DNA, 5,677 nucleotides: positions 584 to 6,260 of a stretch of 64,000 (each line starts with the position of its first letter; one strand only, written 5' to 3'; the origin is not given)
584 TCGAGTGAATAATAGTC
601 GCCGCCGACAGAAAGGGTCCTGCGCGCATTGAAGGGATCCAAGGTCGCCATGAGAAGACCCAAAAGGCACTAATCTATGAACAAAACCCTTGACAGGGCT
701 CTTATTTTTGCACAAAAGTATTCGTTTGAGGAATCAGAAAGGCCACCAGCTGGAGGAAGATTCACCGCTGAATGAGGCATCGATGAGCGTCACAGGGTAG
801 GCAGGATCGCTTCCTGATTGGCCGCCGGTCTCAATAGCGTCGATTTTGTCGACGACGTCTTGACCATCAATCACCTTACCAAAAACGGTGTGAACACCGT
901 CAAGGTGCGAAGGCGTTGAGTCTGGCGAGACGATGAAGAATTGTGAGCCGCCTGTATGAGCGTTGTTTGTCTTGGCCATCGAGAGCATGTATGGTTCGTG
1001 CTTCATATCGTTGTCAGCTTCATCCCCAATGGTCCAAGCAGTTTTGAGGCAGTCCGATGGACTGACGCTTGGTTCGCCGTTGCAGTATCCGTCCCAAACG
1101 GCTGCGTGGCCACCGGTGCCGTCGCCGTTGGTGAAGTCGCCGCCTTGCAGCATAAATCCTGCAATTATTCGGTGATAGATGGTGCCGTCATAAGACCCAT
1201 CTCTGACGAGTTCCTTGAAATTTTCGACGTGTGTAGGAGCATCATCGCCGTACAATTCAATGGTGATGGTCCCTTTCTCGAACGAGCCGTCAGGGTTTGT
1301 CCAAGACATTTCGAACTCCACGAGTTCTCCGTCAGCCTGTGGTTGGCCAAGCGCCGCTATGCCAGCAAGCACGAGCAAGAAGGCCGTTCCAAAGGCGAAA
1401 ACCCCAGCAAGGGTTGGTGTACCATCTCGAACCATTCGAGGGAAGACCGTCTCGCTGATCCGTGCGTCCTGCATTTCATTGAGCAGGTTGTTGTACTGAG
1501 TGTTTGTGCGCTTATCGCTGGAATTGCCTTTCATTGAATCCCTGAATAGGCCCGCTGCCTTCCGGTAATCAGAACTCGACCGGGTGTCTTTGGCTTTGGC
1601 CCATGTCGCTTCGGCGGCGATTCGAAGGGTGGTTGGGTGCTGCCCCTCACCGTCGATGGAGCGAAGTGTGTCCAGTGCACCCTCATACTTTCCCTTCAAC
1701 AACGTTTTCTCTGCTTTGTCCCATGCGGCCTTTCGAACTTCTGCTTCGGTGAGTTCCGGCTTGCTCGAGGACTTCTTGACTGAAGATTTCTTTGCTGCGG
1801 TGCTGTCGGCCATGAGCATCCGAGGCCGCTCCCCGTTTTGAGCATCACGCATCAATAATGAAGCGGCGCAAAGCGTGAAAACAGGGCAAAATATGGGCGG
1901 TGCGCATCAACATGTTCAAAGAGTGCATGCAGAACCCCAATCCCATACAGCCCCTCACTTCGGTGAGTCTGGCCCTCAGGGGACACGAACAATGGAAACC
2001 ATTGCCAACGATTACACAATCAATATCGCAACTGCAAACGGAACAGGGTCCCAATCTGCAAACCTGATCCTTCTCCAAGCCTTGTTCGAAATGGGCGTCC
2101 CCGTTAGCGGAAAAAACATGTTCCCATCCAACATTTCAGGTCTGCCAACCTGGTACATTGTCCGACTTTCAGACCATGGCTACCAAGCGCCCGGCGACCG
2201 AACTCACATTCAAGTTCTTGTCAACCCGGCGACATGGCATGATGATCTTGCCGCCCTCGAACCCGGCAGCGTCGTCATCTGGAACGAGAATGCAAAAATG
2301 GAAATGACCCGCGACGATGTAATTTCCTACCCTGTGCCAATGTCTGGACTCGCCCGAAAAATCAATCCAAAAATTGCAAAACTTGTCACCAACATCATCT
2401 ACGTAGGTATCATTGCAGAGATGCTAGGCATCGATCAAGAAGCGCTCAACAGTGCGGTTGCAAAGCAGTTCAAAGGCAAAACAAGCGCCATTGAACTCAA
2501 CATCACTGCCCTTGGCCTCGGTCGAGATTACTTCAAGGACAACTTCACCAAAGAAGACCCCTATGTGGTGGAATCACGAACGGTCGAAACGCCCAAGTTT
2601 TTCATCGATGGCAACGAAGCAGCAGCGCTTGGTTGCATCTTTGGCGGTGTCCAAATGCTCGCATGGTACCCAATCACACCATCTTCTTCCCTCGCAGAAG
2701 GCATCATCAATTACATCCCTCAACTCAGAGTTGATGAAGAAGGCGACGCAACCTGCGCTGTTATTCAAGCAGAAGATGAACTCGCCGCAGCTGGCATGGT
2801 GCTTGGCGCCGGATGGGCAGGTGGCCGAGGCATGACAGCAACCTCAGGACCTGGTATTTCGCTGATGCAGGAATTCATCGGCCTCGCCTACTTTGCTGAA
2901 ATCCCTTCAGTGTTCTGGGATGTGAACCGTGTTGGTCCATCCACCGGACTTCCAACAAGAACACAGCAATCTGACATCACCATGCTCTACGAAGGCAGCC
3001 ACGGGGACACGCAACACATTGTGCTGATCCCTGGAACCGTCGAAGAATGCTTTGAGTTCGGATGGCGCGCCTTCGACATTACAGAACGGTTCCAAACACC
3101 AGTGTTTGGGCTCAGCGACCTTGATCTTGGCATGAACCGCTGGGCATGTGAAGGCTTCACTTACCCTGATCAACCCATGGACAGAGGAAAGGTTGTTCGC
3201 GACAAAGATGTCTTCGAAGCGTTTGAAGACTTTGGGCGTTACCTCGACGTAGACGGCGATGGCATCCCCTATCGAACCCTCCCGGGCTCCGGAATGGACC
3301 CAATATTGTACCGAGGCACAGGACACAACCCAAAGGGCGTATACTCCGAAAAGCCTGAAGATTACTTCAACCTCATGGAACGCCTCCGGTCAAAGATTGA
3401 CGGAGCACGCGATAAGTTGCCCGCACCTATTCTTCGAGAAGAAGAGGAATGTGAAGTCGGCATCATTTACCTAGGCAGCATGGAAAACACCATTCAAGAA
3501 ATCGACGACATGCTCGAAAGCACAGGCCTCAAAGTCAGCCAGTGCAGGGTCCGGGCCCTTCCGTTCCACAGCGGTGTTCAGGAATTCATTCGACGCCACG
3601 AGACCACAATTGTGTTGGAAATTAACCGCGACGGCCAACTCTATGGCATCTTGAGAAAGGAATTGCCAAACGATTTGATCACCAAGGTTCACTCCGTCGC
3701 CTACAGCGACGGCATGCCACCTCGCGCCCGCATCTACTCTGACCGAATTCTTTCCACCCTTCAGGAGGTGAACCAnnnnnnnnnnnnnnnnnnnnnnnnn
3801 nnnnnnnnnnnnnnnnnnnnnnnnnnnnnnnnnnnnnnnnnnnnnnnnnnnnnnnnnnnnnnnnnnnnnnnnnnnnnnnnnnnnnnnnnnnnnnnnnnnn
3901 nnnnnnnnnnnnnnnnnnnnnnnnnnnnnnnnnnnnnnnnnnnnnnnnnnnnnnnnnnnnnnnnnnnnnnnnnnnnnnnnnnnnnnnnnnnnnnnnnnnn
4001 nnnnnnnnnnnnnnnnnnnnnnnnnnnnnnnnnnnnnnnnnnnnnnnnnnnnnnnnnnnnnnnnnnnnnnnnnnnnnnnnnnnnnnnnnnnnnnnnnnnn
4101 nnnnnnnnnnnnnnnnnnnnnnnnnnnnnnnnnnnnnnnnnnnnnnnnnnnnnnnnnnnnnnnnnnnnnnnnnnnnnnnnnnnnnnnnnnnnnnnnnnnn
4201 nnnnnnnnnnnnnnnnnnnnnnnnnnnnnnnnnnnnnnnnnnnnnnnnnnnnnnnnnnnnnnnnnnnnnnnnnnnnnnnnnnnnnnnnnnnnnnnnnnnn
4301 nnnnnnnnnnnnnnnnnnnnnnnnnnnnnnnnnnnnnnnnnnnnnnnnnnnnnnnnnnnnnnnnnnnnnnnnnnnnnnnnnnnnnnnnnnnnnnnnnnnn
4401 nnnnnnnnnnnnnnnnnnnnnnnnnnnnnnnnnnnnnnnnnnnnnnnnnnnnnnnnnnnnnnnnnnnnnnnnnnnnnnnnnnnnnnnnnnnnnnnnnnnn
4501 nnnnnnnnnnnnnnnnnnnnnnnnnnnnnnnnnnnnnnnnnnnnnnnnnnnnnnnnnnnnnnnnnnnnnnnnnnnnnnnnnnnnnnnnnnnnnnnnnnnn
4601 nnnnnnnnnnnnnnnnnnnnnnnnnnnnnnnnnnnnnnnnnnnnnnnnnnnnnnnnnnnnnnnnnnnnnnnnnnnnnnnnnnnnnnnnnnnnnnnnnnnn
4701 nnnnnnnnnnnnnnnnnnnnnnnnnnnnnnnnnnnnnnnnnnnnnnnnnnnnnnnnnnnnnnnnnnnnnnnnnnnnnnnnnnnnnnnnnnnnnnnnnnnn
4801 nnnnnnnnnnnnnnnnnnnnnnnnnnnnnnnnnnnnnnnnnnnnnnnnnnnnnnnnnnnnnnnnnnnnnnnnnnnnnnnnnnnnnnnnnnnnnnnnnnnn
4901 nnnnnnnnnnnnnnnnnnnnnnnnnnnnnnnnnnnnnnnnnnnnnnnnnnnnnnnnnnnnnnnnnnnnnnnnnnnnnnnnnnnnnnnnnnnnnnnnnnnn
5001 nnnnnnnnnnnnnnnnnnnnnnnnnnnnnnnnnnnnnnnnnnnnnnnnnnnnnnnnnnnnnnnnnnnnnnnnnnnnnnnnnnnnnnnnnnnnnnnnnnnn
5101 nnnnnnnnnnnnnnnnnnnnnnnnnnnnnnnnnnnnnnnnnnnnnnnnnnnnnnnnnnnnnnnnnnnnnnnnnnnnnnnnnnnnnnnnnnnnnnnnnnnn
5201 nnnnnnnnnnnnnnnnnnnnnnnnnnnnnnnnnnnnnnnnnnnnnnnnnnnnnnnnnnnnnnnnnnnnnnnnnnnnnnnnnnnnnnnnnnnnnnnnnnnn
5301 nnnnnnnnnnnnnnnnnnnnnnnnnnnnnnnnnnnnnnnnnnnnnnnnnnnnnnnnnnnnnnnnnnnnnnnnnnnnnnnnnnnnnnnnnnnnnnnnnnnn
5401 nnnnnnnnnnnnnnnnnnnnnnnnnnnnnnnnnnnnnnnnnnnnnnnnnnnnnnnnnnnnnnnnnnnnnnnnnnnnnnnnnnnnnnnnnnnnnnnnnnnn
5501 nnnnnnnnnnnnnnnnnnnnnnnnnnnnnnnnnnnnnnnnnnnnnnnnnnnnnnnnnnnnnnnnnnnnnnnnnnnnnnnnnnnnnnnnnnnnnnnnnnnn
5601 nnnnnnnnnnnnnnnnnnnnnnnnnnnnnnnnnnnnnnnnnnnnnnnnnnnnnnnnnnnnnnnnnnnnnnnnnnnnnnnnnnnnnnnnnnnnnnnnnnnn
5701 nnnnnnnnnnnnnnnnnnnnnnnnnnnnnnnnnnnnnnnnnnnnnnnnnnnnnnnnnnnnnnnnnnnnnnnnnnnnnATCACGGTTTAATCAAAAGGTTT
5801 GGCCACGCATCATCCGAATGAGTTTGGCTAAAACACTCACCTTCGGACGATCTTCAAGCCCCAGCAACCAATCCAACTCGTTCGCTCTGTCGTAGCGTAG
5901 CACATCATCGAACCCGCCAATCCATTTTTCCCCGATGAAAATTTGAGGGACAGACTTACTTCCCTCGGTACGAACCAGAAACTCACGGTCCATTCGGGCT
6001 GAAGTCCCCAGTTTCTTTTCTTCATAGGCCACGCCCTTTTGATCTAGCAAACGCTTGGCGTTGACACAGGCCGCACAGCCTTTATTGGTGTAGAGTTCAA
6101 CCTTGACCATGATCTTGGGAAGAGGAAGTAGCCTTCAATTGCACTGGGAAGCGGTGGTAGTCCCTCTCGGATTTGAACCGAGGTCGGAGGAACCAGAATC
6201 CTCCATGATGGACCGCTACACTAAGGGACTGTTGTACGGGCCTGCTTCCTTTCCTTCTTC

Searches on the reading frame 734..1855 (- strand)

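Call 12: search_protein_families(library=pfam, proteins=[window:734-1855:-], max_evalue=0.001)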
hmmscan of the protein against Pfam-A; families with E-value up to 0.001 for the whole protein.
window:734-1855:- (373 aa): 1 family
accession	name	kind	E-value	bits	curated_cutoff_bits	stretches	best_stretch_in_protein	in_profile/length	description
PF00160.26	Pro_isomerase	-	1.4e-41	142.8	21.7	1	194-356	9-153/159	Cyclophilin type peptidyl-prolyl cis-trans isomerase/CLD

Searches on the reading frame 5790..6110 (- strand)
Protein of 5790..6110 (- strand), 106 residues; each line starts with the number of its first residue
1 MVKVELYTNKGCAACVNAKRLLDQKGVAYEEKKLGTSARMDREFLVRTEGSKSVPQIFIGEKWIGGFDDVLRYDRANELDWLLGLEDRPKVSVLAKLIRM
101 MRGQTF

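Call 12: search_protein_families(library=pfam, proteins=[window:5790-6110:-], max_evalue=0.001)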
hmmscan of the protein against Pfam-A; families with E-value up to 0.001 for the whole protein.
window:5790-6110:- (106 aa): 1 family
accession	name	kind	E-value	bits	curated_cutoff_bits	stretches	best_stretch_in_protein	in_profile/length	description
PF00462.30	Glutaredoxin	-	3.7e-13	49.9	22.9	1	4-64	1-60/60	Glutaredoxin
